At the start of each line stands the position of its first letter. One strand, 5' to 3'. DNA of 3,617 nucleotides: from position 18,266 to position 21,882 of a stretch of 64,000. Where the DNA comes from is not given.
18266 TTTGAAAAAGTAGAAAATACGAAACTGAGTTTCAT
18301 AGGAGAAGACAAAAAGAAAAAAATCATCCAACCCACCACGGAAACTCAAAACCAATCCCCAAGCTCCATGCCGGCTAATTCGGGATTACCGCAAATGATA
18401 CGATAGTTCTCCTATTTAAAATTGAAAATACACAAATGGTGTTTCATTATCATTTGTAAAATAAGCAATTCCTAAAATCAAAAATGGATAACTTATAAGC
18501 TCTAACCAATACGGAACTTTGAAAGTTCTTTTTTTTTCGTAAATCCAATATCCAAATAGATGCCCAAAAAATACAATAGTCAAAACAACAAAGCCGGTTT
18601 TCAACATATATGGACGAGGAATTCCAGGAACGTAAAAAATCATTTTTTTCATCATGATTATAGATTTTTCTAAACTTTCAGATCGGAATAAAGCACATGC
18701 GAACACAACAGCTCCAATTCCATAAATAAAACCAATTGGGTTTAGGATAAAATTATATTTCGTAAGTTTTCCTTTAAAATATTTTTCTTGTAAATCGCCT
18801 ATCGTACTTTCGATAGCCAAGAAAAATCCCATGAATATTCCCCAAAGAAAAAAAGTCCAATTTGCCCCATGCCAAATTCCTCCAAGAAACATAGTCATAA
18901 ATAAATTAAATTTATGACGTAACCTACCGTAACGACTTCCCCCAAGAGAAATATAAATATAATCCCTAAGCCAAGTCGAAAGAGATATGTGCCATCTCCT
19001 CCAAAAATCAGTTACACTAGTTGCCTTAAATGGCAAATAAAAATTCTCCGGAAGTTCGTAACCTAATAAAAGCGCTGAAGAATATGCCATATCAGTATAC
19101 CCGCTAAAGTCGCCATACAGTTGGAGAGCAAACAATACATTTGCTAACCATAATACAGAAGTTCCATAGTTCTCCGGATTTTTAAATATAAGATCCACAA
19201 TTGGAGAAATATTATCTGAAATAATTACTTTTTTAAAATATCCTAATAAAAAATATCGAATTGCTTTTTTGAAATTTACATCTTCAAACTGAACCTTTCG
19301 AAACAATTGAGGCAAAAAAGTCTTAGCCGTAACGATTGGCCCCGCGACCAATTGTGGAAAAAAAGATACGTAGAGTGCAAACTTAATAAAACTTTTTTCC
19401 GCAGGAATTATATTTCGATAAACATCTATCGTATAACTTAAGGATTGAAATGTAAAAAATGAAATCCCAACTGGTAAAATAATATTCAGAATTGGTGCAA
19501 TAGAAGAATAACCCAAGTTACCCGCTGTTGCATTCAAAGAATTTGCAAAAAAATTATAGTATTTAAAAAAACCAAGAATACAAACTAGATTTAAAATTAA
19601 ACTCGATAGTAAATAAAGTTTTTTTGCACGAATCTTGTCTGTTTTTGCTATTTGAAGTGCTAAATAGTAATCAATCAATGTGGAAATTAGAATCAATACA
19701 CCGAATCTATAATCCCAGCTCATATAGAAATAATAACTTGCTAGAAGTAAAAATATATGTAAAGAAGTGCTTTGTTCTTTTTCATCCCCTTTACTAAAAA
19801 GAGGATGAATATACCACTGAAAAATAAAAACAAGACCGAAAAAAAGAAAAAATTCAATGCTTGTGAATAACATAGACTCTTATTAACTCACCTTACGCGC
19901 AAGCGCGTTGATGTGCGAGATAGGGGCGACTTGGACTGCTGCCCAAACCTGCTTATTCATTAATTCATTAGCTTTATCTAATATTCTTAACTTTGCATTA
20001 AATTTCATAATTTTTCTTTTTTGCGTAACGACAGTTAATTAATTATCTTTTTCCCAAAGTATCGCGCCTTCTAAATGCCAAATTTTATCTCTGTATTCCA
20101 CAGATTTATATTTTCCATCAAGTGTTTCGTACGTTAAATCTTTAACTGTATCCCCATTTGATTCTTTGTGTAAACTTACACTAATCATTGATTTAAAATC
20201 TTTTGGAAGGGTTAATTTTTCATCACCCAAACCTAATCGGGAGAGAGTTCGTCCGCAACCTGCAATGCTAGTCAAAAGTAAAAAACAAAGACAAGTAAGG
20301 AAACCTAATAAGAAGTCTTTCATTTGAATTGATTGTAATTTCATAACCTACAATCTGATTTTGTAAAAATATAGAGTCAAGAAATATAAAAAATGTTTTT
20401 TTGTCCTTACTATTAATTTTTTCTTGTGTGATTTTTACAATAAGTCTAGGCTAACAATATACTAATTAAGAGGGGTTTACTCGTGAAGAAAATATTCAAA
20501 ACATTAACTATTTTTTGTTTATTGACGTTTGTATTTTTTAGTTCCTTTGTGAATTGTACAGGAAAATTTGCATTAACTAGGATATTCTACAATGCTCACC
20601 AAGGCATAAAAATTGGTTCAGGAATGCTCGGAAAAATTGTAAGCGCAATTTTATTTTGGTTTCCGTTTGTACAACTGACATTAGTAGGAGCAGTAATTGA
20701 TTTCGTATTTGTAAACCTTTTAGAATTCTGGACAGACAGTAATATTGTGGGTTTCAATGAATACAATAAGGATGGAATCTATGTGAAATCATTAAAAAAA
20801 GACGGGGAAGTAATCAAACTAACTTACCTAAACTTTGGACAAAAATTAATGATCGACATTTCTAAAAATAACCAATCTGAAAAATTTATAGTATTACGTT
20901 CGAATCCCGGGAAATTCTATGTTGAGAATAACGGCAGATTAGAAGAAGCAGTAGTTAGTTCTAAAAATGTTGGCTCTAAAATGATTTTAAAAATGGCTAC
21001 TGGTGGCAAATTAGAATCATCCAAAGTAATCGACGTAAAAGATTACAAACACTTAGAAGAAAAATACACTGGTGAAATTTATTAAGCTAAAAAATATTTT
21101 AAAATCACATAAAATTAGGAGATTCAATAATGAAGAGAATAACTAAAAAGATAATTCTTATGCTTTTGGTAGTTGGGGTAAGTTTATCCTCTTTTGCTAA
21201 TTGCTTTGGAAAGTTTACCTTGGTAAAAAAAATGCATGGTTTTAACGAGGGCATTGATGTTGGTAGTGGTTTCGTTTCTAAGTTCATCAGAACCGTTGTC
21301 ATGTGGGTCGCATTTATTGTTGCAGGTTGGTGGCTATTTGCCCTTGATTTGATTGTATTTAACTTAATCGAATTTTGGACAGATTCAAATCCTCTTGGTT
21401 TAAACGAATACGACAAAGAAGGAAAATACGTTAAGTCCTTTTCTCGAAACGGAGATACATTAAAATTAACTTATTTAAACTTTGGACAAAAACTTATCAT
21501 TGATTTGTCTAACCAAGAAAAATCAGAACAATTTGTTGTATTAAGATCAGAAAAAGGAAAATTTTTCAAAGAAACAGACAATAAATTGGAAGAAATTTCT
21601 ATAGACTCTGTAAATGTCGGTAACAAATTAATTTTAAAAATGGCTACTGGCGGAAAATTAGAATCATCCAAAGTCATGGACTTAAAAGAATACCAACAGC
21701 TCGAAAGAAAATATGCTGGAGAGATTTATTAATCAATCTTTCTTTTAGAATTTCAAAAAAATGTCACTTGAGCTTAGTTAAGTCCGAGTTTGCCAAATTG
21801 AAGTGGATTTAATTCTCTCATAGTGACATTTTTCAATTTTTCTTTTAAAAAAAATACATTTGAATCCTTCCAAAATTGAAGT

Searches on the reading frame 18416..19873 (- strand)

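Call 7: search_protein_families(library=pfam, proteins=[window:18416-19873:-], max_evalue=0.1)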
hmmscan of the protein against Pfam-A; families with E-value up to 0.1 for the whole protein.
window:18416-19873:- (485 aa): 2 families
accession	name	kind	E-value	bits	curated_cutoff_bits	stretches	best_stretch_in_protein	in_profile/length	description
PF03062.24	MBOAT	-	1.1e-36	127.2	27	1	60-385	25-324/337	MBOAT, membrane-bound O-acyltransferase family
PF13813.11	MBOAT_2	-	0.018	15.8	25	1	275-341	2-71/85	Membrane bound O-acyl transferase family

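Call 8: search_protein_families(library=ncbifam, proteins=[window:18416-19873:-], max_evalue=0.1)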
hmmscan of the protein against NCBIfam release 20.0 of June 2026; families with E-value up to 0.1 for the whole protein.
window:18416-19873:- (485 aa): 1 family
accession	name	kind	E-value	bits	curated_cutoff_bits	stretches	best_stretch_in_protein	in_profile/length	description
TIGR04091.1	LTA_dltB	equivalog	4.2e-40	138.2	375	1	5-396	5-376/380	D-alanyl-lipoteichoic acid biosynthesis protein DltB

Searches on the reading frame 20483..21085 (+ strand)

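Call 46: search_protein_families(library=pfam, proteins=[window:20483-21085:+], max_evalue=0.001)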
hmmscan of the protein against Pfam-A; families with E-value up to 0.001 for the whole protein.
window:20483-21085:+ (200 aa): 1 family
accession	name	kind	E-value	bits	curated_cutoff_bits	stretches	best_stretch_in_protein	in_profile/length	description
PF11810.13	DUF3332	-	1.6e-08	34.8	25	1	12-159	5-163/170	Domain of unknown function (DUF3332)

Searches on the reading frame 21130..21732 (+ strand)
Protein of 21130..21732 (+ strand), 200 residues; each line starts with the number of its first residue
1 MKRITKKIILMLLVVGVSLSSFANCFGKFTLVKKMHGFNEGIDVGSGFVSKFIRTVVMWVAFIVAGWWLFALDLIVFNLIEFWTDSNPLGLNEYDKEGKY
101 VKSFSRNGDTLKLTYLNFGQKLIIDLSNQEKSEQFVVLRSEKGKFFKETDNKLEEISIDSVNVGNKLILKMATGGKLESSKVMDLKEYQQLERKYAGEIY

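Call 46: search_protein_families(library=pfam, proteins=[window:21130-21732:+], max_evalue=0.001)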
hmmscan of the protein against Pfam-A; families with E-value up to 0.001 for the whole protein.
window:21130-21732:+ (200 aa): 1 family
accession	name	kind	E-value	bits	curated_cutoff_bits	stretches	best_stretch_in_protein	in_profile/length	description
PF11810.13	DUF3332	-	1.2e-15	58.1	25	1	10-159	3-163/170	Domain of unknown function (DUF3332)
